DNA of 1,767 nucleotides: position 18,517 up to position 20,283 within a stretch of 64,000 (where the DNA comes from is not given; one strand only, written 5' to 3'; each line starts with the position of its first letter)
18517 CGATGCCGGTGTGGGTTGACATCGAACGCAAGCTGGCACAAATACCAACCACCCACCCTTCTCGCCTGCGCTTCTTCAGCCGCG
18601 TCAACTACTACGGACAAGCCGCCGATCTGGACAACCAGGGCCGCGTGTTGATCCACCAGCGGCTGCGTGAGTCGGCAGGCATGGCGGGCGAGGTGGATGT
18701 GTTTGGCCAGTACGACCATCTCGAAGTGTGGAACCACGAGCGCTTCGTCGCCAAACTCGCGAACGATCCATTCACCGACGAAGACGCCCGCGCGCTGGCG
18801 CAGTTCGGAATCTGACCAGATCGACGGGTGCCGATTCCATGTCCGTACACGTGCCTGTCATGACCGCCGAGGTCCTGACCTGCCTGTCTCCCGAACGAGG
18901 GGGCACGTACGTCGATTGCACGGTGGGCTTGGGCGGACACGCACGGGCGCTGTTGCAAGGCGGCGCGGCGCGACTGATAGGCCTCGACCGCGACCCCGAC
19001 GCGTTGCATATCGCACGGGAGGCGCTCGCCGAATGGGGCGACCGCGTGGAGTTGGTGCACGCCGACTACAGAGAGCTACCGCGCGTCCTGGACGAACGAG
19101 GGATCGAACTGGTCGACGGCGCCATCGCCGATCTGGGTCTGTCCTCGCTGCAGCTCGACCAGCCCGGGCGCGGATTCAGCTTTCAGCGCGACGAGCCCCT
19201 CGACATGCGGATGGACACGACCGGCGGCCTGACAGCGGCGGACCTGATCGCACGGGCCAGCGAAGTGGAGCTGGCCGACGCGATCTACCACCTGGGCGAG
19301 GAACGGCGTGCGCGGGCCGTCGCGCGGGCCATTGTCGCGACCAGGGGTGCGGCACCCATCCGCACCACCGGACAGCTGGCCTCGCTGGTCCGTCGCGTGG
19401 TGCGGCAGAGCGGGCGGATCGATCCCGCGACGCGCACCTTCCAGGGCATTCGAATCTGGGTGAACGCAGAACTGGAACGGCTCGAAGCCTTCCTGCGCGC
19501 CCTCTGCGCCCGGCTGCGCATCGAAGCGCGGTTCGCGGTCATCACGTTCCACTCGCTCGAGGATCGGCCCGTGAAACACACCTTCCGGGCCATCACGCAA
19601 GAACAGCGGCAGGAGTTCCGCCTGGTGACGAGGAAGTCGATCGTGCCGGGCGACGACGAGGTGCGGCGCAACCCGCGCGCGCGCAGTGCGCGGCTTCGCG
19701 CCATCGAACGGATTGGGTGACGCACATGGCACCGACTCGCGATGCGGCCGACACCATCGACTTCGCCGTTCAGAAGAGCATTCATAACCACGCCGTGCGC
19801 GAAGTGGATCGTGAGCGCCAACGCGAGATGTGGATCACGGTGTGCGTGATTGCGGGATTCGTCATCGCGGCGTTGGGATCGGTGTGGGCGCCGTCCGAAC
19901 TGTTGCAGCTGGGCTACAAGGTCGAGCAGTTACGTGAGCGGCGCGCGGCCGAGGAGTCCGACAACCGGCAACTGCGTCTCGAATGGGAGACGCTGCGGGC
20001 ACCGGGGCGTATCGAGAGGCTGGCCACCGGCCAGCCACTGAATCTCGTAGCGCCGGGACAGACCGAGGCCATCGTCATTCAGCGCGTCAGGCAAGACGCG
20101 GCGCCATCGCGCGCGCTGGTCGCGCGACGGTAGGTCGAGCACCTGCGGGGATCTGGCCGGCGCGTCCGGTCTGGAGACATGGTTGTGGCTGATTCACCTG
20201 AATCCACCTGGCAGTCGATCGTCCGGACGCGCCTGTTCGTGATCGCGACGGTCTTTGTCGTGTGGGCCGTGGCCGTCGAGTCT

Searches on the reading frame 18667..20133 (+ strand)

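Call 6: search_protein_families(library=pfam, proteins=[window:18667-20133:+], max_evalue=0.01)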
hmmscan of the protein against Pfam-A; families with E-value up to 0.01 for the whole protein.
window:18667-20133:+ (488 aa): 1 family
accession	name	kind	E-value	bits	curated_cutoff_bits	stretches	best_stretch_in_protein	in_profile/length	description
PF04999.18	FtsL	-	0.0039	17.6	22.9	1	389-472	14-96/97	Cell division protein FtsL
